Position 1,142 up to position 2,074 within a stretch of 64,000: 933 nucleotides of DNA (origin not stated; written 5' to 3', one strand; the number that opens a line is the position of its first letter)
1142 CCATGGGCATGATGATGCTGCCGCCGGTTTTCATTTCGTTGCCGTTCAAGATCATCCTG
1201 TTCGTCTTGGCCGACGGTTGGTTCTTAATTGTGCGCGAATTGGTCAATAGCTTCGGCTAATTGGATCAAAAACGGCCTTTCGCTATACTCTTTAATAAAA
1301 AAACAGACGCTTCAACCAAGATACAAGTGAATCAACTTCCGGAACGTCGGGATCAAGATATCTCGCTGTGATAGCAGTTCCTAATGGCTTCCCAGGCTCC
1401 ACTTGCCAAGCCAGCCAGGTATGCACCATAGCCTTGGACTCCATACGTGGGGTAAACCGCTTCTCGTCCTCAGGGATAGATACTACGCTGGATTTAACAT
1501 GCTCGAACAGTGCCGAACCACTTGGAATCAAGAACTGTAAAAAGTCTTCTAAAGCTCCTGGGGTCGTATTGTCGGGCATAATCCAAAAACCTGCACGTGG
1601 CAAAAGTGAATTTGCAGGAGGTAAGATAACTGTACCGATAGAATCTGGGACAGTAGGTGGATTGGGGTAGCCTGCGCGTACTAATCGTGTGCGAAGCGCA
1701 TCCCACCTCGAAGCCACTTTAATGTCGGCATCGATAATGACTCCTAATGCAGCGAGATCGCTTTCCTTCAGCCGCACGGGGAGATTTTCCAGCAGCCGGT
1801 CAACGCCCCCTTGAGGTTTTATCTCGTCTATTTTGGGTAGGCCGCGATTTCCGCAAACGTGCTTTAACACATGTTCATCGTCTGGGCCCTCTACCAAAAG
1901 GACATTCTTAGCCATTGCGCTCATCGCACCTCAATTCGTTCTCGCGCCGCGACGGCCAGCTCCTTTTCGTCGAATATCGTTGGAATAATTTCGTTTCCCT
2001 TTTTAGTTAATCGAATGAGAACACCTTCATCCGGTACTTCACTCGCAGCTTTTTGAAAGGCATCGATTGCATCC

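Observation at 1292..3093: Low-GC two-gene cassette (ABC/AAA_15-21-type ATPase plus small Toprim-like DUF3226-like protein) with its own promoter: candidate uncharacterised PARIS/OLD-like defence module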

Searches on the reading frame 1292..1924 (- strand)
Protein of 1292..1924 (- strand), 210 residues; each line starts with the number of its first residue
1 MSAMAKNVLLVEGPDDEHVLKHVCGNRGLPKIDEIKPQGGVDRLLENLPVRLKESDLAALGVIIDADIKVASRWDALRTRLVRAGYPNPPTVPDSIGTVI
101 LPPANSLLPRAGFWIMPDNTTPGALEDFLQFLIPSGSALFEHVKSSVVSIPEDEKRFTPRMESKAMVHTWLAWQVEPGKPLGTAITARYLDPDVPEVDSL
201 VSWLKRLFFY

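Call 4: search_protein_families(library=pfam, proteins=[window:1292-1924:-], max_evalue=1)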
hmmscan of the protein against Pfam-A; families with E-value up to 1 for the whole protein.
window:1292-1924:- (210 aa): 2 families
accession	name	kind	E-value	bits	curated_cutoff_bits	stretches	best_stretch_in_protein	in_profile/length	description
PF11536.14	DUF3226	-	7.3e-66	222.4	27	1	6-208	1-207/208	Protein of unknown function (DUF3226)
PF20469.4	OLD-like_TOPRIM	-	0.033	15.1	23.2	1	5-26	3-24/67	Overcoming lysogenization defect protein-like, TOPRIM domain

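Call 5: search_protein_families(library=padloc, proteins=[window:1292-1924:-], max_evalue=1)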
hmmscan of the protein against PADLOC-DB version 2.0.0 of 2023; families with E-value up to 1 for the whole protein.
window:1292-1924:- (210 aa): 3 families
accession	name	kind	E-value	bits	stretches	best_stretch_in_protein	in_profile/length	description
PDLC04624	PDC-M38B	-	5.4e-47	158.3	1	5-208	12-218/220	-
PDLC04623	PDC-M38B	-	5.2e-37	125.7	1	4-208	1-218/219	-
PDLC00098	GajA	-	0.045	10.5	1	4-24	375-395/534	AAA ATPase domain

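Call 6: search_protein_families(library=ncbifam, proteins=[window:1292-1924:-], max_evalue=1)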
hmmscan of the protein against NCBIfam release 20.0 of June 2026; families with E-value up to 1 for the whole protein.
window:1292-1924:- (210 aa): 0 families

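Call 8: search_solved_structures(query=window:1292-1924:-, max_evalue=10, show_alignments=2)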
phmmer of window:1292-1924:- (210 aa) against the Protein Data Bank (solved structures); distinct sequences matched with E-value up to 10: 0.

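Call 12: find_homologous_proteins(query=window:1292-1924:-, max_evalue=0.001)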
Query window:1292-1924:- (210 aa): 608 proteins with E <= 0.001 among 1433 candidates; the best 120 are listed.
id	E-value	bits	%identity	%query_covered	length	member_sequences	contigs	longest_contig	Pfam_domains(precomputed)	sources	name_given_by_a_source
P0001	3.0e-135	467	100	99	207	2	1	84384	PF11536.15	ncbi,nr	ncbi:MAG: DUF3226 domain-containing protein [Candidatus Hydrogenedentes bacterium]|nr:DUF3226 domain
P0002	7.7e-92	325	68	98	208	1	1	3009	PF11536.15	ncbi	-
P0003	1.5e-91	324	68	98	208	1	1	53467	PF11536.15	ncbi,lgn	-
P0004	4.4e-91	322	68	98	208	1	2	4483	PF11536.15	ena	-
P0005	3.3e-90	319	67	98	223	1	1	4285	PF11536.15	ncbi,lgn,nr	ncbi:MAG: hypothetical protein NTZ17_21845 [Phycisphaerae bacterium]|nr:hypothetical protein [Phycis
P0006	4.1e-90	319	65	97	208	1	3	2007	PF11536.15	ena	-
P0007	1.6e-89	317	68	98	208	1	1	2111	PF11536.15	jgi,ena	-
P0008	1.9e-89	317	67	98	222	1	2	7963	PF11536.15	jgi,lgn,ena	-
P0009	2.4e-89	317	68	98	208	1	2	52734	PF11536.15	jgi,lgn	jgi:hypothetical protein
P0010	2.7e-89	316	66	98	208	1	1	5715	PF11536.15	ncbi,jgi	jgi:hypothetical protein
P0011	2.8e-89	316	68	98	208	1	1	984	PF11536.15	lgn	-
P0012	3.5e-89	316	67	98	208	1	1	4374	PF11536.15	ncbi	-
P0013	4.6e-89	316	67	98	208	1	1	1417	PF11536.15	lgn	-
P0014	5.1e-89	316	66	98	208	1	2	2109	PF11536.15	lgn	-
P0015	6.7e-89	315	66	98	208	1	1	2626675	PF11536.15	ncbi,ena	-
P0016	9.6e-89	315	68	98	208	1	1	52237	PF11536.15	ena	-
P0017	2.1e-88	314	66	98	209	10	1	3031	PF11536.15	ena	-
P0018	2.2e-88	314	65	98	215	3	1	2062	PF11536.15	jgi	jgi:hypothetical protein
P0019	2.2e-88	313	66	98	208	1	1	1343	PF11536.15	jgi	jgi:hypothetical protein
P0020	2.3e-88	313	67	98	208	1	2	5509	PF11536.15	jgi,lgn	jgi:hypothetical protein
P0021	2.3e-88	313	66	98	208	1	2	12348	PF11536.15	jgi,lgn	jgi:hypothetical protein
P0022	2.9e-88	313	66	98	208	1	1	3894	PF11536.15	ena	-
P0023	3.3e-88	313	68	98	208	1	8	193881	PF11536.15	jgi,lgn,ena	jgi:hypothetical protein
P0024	3.8e-88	313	67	98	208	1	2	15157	PF11536.15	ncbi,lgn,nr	ncbi:MAG: hypothetical protein H3C30_16855 [Candidatus Hydrogenedentes bacterium]|nr:hypothetical pr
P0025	4.0e-88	313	67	98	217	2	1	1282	PF11536.15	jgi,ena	-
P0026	5.5e-88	312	66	98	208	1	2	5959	PF11536.15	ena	-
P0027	5.7e-88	312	66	98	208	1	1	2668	PF11536.15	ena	-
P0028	6.4e-88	312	66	98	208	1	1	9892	PF11536.15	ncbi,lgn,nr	ncbi:MAG: hypothetical protein HY360_14485 [Verrucomicrobia bacterium]|nr:hypothetical protein [Verr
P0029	7.0e-88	312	66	98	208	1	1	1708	PF11536.15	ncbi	-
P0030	8.9e-88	312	65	98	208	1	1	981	PF11536.15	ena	-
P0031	1.6e-87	311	65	98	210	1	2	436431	PF11536.15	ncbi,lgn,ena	-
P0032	1.6e-87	311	67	98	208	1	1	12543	PF11536.15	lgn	-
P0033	1.9e-87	310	66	98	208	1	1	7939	PF11536.15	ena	-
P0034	2.3e-87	310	65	98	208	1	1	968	PF11536.15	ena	-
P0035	2.6e-87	310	65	98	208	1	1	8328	PF11536.15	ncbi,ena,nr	ncbi:MAG: hypothetical protein A2Y77_06210 [Planctomycetes bacterium RBG_13_62_9]|nr:MAG: hypothetic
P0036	2.9e-87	310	66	98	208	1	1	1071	PF11536.15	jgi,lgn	jgi:hypothetical protein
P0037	3.7e-87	310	67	98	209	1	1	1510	PF11536.15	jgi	jgi:hypothetical protein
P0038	4.3e-87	309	66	98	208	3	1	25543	PF11536.15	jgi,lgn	jgi:hypothetical protein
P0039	6.3e-87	309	66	98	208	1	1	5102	PF11536.15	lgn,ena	-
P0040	7.6e-87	308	65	98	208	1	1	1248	PF11536.15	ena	-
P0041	8.0e-87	308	64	99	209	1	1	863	PF11536.15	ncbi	-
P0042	8.6e-87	308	65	98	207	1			PF11536.15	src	-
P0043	1.1e-86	308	64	98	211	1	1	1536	PF11536.15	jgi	jgi:hypothetical protein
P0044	1.1e-86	308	66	98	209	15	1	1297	PF11536.15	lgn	-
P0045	1.3e-86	308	66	98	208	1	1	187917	PF11536.15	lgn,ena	-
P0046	1.4e-86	308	66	98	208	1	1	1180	PF11536.15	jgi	jgi:hypothetical protein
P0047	1.6e-86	307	65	97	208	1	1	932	PF11536.15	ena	-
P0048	1.7e-86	307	65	98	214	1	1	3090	PF11536.15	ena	-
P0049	1.8e-86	307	64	98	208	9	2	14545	PF11536.15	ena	-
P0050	1.9e-86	307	65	98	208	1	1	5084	PF11536.15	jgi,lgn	jgi:hypothetical protein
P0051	1.9e-86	307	66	96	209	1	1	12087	PF11536.15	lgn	-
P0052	2.4e-86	307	66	97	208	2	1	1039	PF11536.15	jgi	jgi:hypothetical protein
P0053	2.4e-86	307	65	98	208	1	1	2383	PF11536.15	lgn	-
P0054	3.9e-86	306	66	98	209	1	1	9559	PF11536.15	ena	-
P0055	4.3e-86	306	66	98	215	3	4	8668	PF11536.15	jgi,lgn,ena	jgi:hypothetical protein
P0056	4.7e-86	306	65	97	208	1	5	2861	PF11536.15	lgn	-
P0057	5.1e-86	306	65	98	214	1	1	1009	PF11536.15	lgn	-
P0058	5.5e-86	306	65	98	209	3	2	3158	PF11536.15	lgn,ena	-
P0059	5.7e-86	306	68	97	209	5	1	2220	PF11536.15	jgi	jgi:hypothetical protein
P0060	6.4e-86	305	65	97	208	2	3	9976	PF11536.15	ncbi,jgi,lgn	jgi:hypothetical protein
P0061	8.9e-86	305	64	98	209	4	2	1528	PF11536.15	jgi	jgi:hypothetical protein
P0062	9.3e-86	305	66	98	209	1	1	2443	PF11536.15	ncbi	-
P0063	9.6e-86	305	66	98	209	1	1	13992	PF11536.15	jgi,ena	-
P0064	1.1e-85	305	64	98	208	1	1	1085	PF11536.15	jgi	jgi:hypothetical protein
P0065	1.2e-85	305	66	98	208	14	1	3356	PF11536.15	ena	-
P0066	1.2e-85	305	67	95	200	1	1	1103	PF11536.15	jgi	-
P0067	1.2e-85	305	64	98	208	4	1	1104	PF11536.15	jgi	jgi:hypothetical protein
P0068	1.3e-85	304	66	98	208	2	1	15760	PF11536.15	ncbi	-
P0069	1.4e-85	304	66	98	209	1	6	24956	PF11536.15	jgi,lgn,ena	jgi:hypothetical protein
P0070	1.4e-85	304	65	97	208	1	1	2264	PF11536.15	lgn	-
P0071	1.5e-85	304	64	98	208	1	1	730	PF11536.15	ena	-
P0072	1.6e-85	304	66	98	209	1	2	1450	PF11536.15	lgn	-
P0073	1.7e-85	304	66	98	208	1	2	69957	PF11536.15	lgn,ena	-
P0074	1.9e-85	304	65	98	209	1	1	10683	PF11536.15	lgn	-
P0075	2.4e-85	304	65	98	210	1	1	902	PF11536.15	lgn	-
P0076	2.4e-85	304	63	98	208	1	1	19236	PF11536.15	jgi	jgi:Protein of unknown function (DUF3226)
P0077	2.7e-85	303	64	97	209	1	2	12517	PF11536.15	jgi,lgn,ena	jgi:hypothetical protein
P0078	3.0e-85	303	64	97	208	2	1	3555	PF11536.15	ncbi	-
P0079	3.0e-85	303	67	98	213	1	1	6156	PF11536.15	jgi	jgi:hypothetical protein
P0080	3.0e-85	303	65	98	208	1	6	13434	PF11536.15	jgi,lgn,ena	jgi:hypothetical protein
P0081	3.1e-85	303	65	98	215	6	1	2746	PF11536.15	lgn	-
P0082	3.1e-85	303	66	98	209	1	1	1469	PF11536.15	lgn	-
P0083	4.0e-85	303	65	98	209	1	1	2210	PF11536.15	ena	-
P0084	4.1e-85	303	65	98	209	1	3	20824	PF11536.15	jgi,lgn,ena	jgi:hypothetical protein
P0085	4.7e-85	303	67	98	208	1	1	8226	PF11536.15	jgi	jgi:hypothetical protein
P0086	5.6e-85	302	64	98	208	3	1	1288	PF11536.15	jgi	jgi:hypothetical protein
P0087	6.7e-85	302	65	97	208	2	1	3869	PF11536.15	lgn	-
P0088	7.7e-85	302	65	98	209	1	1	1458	PF11536.15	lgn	-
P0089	7.9e-85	302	64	98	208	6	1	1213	PF11536.15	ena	-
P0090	8.6e-85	302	64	98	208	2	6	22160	PF11536.15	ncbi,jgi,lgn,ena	ncbi:MAG: DUF3226 domain-containing protein [Verrucomicrobiota bacterium]|jgi:hypothetical protein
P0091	8.7e-85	302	63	98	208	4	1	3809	PF11536.15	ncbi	-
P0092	9.0e-85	302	64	98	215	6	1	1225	PF11536.15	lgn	-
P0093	1.0e-84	302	65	98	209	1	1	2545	PF11536.15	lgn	-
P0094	1.1e-84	301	65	98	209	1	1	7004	PF11536.15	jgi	-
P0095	1.1e-84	301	65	98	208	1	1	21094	PF11536.15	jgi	jgi:hypothetical protein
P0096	1.4e-84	301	65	98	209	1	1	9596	PF11536.15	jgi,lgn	jgi:hypothetical protein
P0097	1.4e-84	301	65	98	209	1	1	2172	PF11536.15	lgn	-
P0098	1.4e-84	301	64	97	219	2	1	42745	PF11536.15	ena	-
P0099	1.6e-84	301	64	98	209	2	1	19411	PF11536.15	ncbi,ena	-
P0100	1.7e-84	301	64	97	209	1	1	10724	PF11536.15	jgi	jgi:hypothetical protein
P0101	1.7e-84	301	65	98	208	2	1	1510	PF11536.15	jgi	jgi:hypothetical protein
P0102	2.0e-84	301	65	98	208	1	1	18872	PF11536.15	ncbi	-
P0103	2.0e-84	301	65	97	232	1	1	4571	PF11536.15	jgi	jgi:hypothetical protein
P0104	2.2e-84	300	65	98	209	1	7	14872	PF11536.15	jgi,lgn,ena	-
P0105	2.3e-84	300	66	98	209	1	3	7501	PF11536.15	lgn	-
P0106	2.3e-84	300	66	98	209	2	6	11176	PF11536.15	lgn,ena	-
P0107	2.4e-84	300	63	98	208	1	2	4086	PF11536.15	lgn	-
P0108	2.5e-84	300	64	98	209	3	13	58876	PF11536.15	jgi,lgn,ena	jgi:hypothetical protein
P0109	2.6e-84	300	64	98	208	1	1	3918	PF11536.15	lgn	-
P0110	2.6e-84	300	64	98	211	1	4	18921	PF11536.15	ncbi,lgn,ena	-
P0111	2.8e-84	300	65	98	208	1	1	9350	PF11536.15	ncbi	ncbi:MAG: DUF3226 domain-containing protein [Syntrophobacteraceae bacterium]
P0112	3.0e-84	300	66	98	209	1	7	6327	PF11536.15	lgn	-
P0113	3.9e-84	300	64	98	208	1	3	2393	PF11536.15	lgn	-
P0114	3.9e-84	300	65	98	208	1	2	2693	PF11536.15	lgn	-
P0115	3.9e-84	300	65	98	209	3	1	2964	PF11536.15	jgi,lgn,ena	-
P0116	4.1e-84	300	65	98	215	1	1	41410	PF11536.15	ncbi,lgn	-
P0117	4.7e-84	299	65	98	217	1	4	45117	PF11536.15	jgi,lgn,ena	jgi:hypothetical protein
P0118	5.1e-84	299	64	98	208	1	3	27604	PF11536.15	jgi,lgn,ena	jgi:hypothetical protein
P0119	5.3e-84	299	65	98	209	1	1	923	PF11536.15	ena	-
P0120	5.5e-84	299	64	98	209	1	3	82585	PF11536.15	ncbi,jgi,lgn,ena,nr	ncbi:MAG TPA: hypothetical protein DET40_26030 [Lentisphaeria bacterium]|nr:MAG: hypothetical protei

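Call 13: search_protein_families(library=phrogs, proteins=[window:1292-1924:-], max_evalue=0.01)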
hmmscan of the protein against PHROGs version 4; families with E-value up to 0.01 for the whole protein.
window:1292-1924:- (210 aa): 0 families

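Call 20: find_related_loci(query=window:1292-1924:-, collection=genome_contigs, flank=10000)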
Query window:1292-1924:- (210 aa) in genome_contigs; peptide patterns used: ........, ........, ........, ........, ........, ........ (x = any residue, [..] = any of these).
212 stretches matched a pattern; 5 encode a relative of the query (tblastn E <= 1e-3); 5 distinct loci.
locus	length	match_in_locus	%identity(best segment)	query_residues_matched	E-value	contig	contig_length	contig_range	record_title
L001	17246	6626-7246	44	6-208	1e-49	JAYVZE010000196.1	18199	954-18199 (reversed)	MAG: Blastocatellia bacterium isolate GL88_UP_metabat_53 GL88_UP_metabat_53_195, whole genome shotgun sequence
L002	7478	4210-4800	37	9-208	7e-45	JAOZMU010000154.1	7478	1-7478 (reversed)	MAG: Bacteroidales bacterium isolate GMC3.metabat2.81 GMC3_4239_length_7478_cov_13.260676, whole genome shotgun sequence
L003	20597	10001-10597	34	9-208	2e-37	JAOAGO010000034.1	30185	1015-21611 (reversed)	MAG: Chitinophagaceae bacterium isolate SKW33 NODE_34_length_30185_cov_7.554769, whole genome shotgun sequence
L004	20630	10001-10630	31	9-208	1e-27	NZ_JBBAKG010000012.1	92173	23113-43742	MAG: Haliscomenobacter sp. isolate EUL_031 ctg12-EUL_031, whole genome shotgun sequence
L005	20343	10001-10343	35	5-126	6e-8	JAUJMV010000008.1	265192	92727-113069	MAG: Thermomicrobiales bacterium isolate YX1bin8 opera_contig_99, whole genome shotgun sequence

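Call 22: find_encoding_contigs(protein=P0015, flank=10000, max_places=2)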
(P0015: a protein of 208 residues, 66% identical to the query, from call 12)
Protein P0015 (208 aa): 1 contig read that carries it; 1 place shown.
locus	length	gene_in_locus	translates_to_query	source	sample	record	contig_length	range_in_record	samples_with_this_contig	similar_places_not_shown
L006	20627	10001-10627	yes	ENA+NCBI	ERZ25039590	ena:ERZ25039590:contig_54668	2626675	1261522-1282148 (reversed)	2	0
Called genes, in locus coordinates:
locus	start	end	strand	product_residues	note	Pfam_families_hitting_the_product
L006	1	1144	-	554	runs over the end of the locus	PF00072:Response_reg, PF01946:Thi4 (faint), PF01266:DAO (weak), PF03486:HI0933_like (faint), PF07992:Pyr_redox_2, PF12831:FAD_oxidored (weak), PF13738:Pyr_redox_3, PF00070:Pyr_redox (weak), +1 more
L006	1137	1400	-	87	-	PF00581:Rhodanese (weak)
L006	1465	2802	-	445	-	PF13384:HTH_23 (faint), PF13518:HTH_28 (weak), PF13565:HTH_32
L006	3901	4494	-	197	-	-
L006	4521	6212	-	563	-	PF21804:Transposase_29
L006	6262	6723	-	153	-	PF13518:HTH_28 (faint), PF13551:HTH_29 (faint), PF13384:HTH_23 (faint)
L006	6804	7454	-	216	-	-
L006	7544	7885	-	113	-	-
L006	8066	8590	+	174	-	-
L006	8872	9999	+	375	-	PF02463:SMC_N (weak), PF13175:AAA_15, PF13476:AAA_23, PF13304:AAA_21, PF13175:AAA_15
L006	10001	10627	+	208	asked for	PF11536:DUF3226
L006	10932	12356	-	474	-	PF02321:OEP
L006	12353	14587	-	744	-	PF00873:ACR_tran, PF03176:MMPL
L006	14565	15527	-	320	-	PF00873:ACR_tran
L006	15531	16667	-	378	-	PF25917:BSH_RND, PF25876:HH_MFP_RND, PF25885:HH_EMRA (weak), PF25944:Beta-barrel_RND, PF25967:RND-MFP_C, PF25989:YknX_C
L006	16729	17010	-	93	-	-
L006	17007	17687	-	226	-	PF00199:Catalase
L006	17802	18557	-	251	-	PF23441:SDR (weak), PF00106:adh_short, PF08659:KR, PF13561:adh_short_C2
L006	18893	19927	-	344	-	PF00155:Aminotran_1_2, PF01212:Beta_elim_lyase, PF01041:DegT_DnrJ_EryC1 (faint)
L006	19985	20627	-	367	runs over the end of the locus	PF12708:Pect-lyase_RHGA_epim, PF05048:NosD (weak), PF13229:Beta_helix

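Call 23: find_encoding_contigs(protein=P0031, flank=10000, max_places=2)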
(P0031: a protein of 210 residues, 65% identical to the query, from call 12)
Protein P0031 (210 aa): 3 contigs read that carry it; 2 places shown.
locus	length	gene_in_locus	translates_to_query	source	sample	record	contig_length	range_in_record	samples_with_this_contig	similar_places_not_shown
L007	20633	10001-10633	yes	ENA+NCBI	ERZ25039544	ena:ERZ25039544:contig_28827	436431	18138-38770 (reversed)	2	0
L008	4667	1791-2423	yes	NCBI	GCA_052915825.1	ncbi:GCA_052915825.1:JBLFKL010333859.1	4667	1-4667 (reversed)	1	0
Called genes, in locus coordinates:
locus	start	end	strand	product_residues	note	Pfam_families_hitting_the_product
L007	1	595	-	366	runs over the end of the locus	PF00756:Esterase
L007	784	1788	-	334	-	PF02322:Cyt_bd_oxida_II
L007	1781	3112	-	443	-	PF01654:Cyt_bd_oxida_I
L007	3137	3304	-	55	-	-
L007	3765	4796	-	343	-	-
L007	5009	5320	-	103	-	-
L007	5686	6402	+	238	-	PF00698:Acyl_transf_1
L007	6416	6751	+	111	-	PF00106:adh_short, PF03807:F420_oxidored (weak), PF08659:KR (weak), PF13561:adh_short_C2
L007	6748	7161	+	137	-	PF00106:adh_short, PF13561:adh_short_C2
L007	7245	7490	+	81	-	PF23297:ACP_SdgA_C (weak), PF00550:PP-binding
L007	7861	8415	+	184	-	PF00109:ketoacyl-synt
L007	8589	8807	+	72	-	-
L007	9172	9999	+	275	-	PF13304:AAA_21, PF13175:AAA_15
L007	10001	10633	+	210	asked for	PF11536:DUF3226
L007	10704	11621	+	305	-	PF02985:HEAT (faint), PF12717:Cnd1 (faint), PF13513:HEAT_EZ (faint), PF00514:Arm (faint), PF13646:HEAT_2 (weak)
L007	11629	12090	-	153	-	PF03948:Ribosomal_L9_C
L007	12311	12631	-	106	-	PF00436:SSB (weak)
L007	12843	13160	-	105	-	PF01250:Ribosomal_S6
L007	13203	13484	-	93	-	PF01195:Pept_tRNA_hydro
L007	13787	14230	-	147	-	PF14693:Ribosomal_TL5_C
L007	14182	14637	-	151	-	PF01386:Ribosomal_L25p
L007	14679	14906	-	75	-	PF14572:Pribosyl_synth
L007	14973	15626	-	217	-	PF13793:Pribosyltran_N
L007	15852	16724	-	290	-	-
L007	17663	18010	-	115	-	PF08281:Sigma70_r4_2 (weak), PF00196:GerE, PF13384:HTH_23 (faint), PF13518:HTH_28 (faint)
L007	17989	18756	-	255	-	PF13493:DUF4118, PF08448:PAS_4, PF08447:PAS_3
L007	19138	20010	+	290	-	PF00561:Abhydrolase_1, PF12697:Abhydrolase_6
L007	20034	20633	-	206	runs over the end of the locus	-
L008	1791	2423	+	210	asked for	PF11536:DUF3226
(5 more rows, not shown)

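Call 32: search_protein_families(library=padloc, proteins=[L001:5484-6611:+, L001:6617-7264:+, L002:3021-4175:+, L002:4147-4809:+, L003:8838-9965:+, L003:9968-10606:+], max_evalue=1e-10)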
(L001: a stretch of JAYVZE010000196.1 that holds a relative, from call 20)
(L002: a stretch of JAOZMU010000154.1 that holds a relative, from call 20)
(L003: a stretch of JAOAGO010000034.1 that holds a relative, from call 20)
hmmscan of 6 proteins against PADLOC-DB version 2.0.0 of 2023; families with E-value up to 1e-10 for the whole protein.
L001:5484-6611:+ (376 aa): 35 families (the best 25 are shown)
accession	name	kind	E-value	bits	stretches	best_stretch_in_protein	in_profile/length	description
PDLC04611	PDC-M38A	-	9.7e-82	273.5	1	13-376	2-383/383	-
PDLC04607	PDC-M38A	-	1.8e-53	180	2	192-370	532-707/715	-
PDLC02336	AbiLi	-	5.3e-53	178.7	2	196-376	168-340/340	AbiLi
PDLC04608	PDC-M38A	-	1.5e-49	167.6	1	12-363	4-352/367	-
PDLC04610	PDC-M38A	-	3.3e-47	159.5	1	171-376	157-362/362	-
PDLC04609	PDC-M38A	-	1.5e-31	108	2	222-340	215-331/371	-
PDLC02980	AriA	-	1e-24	86.1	1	35-326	1-300/304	-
PDLC02979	AriA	-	8.3e-24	83.1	2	234-328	273-372/373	-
PDLC04214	HEC-02A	-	6.6e-17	59.8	0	13-57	2-46/338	-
PDLC04168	GajA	-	7.2e-17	59.3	1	259-333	251-326/570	-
PDLC03878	NsnB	-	4.1e-16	57.7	0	214-340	168-292/345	-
PDLC02335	AbiLi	-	1.6e-14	51.7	1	29-332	72-243/326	AbiLi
PDLC04213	HEC-02A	-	5e-14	50.6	0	13-60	3-50/337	-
PDLC00091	GajA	-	6.3e-14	49.7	0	13-55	3-46/627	AAA ATPase domain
PDLC02915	ATPase-Toprim_I-B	-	8.2e-14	49.3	0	14-53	4-42/623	-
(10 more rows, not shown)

L001:6617-7264:+ (216 aa): 2 families
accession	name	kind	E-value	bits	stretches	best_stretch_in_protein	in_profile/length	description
PDLC04624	PDC-M38B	-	5e-54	181.3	1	3-210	12-218/220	-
PDLC04623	PDC-M38B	-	1.5e-33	114.4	1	4-210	3-218/219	-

L002:3021-4175:+ (385 aa): 25 families
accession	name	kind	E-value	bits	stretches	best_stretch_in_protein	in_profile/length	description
PDLC04611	PDC-M38A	-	4.3e-103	343.8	1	1-385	1-383/383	-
PDLC02336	AbiLi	-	1.7e-61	206.7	1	1-385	1-340/340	AbiLi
PDLC04610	PDC-M38A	-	1.5e-58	196.8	1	3-385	7-362/362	-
PDLC04608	PDC-M38A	-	1.1e-46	158.2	1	2-358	5-338/367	-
PDLC04607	PDC-M38A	-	6e-38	128.7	1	4-348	386-679/715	-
PDLC04609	PDC-M38A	-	1.2e-26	91.8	1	1-374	1-359/371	-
PDLC02980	AriA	-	1.8e-21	75.4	1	24-336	1-303/304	-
PDLC02979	AriA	-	7.6e-21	73.3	1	219-336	264-373/373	-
PDLC04214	HEC-02A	-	6.7e-16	56.5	0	260-353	204-299/338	-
PDLC02335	AbiLi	-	1e-15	55.7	1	1-348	49-246/326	AbiLi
PDLC04541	PDC-M25A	-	2.3e-15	54.6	0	231-336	211-310/380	-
PDLC04391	PDC-M07A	-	2.7e-15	54.3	1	262-339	274-352/412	-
PDLC03878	NsnB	-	4.6e-15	54.2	1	1-353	1-299/345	-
PDLC04182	HEC-01A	-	1.3e-14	52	0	2-82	4-94/406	-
PDLC00098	GajA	-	2.4e-14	51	0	1-46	2-47/534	AAA ATPase domain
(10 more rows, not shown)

L002:4147-4809:+ (221 aa): 2 families
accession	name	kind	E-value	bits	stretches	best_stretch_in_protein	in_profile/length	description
PDLC04624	PDC-M38B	-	6.1e-68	226.8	1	14-219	8-219/220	-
PDLC04623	PDC-M38B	-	9.1e-41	138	1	20-218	4-218/219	-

L003:8838-9965:+ (376 aa): 24 families
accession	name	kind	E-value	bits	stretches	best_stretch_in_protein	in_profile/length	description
PDLC04611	PDC-M38A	-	1.3e-93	312.6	1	1-374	1-381/383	-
PDLC02336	AbiLi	-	2.9e-60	202.6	1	1-375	1-339/340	AbiLi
PDLC04610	PDC-M38A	-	2.7e-54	182.8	1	191-376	176-362/362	-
PDLC04608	PDC-M38A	-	5.1e-45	152.7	1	3-375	6-365/367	-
PDLC04607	PDC-M38A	-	8.3e-39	131.5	1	4-361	386-698/715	-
PDLC04609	PDC-M38A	-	6.2e-30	102.6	2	216-376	208-371/371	-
PDLC02979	AriA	-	6.7e-25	86.7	1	1-325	1-370/373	-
PDLC02980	AriA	-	7.3e-25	86.6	1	24-324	1-299/304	-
PDLC03878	NsnB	-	1e-14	53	1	1-329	1-282/345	-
PDLC04393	PDC-M07A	-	3.9e-14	50.5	0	200-324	224-349/435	-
PDLC04214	HEC-02A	-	1.1e-13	49.2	0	1-46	1-44/338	-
PDLC02335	AbiLi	-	1.2e-13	48.9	1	1-325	49-238/326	AbiLi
PDLC04541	PDC-M25A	-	1.5e-13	48.6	0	217-324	202-306/380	-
PDLC04392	PDC-M07A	-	1.7e-13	48.4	1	1-324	1-347/432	-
PDLC04391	PDC-M07A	-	2.7e-13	47.7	0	260-325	280-346/412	-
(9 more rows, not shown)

L003:9968-10606:+ (213 aa): 2 families
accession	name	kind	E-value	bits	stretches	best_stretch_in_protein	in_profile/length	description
PDLC04624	PDC-M38B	-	1.2e-52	176.8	1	8-211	12-219/220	-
PDLC04623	PDC-M38B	-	9.4e-38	128.1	1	11-210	5-218/219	-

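Call 39: find_encoding_contigs(protein=P0001, flank=10000, max_places=3)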
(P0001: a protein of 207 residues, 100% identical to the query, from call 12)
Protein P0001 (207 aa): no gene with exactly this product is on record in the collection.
